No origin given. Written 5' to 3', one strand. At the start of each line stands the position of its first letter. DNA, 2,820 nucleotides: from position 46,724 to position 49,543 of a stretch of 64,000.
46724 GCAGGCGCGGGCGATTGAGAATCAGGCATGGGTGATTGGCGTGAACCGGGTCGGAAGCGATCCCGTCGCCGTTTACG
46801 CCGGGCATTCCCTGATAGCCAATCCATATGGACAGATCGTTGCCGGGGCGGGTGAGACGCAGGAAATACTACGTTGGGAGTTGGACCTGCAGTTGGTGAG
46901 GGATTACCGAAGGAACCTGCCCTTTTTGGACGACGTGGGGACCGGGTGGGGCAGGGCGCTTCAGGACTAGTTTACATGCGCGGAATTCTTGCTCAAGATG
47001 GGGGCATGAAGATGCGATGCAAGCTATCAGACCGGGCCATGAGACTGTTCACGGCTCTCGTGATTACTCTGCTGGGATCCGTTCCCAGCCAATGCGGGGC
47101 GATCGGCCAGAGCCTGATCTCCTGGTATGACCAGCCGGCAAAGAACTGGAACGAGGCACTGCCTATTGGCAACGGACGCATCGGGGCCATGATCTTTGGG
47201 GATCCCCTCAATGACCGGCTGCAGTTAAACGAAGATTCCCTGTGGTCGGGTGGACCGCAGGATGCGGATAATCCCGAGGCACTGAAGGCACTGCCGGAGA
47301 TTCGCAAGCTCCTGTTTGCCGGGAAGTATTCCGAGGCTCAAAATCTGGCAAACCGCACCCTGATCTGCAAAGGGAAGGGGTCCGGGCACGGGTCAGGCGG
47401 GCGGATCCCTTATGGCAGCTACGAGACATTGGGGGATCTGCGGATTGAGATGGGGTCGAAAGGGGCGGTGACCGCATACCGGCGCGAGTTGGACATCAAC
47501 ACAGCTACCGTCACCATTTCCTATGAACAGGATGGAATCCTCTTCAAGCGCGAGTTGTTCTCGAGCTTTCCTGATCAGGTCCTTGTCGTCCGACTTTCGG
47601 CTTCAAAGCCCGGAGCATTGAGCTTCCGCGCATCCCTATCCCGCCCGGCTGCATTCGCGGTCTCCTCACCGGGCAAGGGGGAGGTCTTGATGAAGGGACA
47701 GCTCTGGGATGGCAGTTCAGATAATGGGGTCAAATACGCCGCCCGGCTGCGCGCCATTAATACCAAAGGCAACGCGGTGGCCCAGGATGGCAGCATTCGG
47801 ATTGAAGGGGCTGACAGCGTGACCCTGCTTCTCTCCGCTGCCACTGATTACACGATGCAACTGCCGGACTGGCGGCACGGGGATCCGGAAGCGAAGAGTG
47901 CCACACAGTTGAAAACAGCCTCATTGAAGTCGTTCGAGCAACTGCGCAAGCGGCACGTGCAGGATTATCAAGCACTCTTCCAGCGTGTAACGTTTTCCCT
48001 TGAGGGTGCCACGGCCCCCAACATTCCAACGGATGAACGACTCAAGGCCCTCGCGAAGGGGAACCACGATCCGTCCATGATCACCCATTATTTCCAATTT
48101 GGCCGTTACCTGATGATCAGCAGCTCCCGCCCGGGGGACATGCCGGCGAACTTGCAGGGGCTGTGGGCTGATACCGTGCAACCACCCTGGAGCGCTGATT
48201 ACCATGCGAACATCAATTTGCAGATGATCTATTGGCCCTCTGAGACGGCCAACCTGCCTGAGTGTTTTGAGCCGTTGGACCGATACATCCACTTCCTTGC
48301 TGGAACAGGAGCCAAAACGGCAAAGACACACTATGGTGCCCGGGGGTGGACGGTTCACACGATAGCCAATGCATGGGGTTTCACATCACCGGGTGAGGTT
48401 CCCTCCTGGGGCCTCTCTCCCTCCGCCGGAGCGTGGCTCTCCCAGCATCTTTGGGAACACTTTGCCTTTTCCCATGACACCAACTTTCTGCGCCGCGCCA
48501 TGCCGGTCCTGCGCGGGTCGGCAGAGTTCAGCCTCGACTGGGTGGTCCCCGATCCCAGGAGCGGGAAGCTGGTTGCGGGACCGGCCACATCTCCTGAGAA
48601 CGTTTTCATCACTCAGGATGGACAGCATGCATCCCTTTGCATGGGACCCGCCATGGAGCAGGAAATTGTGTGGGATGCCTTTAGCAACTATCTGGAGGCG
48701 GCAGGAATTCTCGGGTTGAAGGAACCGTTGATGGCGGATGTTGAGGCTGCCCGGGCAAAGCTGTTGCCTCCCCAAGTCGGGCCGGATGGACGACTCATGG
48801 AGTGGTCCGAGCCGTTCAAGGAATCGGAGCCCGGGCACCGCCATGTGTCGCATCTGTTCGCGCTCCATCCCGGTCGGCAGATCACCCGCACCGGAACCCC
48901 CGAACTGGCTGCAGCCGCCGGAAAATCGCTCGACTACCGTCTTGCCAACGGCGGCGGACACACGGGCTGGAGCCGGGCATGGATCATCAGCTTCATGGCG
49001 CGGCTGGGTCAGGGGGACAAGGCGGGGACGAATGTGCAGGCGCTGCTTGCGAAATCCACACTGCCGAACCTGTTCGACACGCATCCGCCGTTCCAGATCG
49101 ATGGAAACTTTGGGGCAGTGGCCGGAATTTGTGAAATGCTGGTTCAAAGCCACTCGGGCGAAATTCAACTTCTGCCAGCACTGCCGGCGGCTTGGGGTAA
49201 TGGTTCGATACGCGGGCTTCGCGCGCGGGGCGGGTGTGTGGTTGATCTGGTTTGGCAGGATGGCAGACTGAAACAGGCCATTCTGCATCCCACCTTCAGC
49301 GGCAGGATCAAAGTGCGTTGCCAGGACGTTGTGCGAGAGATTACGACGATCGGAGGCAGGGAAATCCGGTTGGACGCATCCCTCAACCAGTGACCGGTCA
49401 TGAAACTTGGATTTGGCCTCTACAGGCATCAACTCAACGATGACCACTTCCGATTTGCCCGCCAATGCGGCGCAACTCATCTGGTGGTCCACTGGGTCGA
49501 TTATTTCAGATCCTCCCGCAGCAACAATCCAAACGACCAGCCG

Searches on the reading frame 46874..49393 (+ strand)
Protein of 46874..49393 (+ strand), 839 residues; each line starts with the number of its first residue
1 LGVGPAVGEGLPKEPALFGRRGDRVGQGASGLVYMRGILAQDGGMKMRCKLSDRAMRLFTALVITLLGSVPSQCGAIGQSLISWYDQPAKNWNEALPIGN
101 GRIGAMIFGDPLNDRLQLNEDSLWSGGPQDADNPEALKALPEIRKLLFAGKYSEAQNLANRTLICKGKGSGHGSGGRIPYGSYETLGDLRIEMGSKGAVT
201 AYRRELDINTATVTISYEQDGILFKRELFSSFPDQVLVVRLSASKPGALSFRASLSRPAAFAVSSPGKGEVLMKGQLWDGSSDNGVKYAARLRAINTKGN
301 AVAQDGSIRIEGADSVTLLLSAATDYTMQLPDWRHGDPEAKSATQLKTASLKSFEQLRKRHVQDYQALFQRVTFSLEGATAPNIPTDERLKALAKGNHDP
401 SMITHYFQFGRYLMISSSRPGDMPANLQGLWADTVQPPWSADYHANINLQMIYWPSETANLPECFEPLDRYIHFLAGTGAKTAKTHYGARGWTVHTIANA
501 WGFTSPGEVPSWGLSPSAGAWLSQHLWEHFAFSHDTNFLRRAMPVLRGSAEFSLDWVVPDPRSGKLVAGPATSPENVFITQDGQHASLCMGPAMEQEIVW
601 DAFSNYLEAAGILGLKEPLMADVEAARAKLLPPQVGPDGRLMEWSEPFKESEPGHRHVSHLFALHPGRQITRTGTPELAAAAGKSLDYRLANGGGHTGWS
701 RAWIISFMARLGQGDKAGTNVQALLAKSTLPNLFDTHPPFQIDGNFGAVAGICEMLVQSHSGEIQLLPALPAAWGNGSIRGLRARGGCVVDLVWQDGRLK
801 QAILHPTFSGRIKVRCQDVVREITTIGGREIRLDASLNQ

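Call 11: search_protein_families(library=pfam, proteins=[window:46874-49393:+], max_evalue=0.0001)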
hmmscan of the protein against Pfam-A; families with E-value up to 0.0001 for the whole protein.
window:46874-49393:+ (839 aa): 3 families
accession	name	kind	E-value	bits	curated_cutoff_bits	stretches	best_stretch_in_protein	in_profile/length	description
PF22124.2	Glyco_hydro_95_cat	-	5.4e-169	562.9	27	1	353-756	1-408/408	Glycosyl hydrolase family 95 catalytic domain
PF14498.12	Glyco_hyd_65N_2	-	1.7e-77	261.1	27.7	1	84-328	2-233/234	Glycosyl hydrolase family 65, N-terminal domain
PF21307.2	Glyco_hydro_95_C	-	3.7e-20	72.7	27.6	1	758-821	1-64/94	Glycoside hydrolase family 95, C-terminal domain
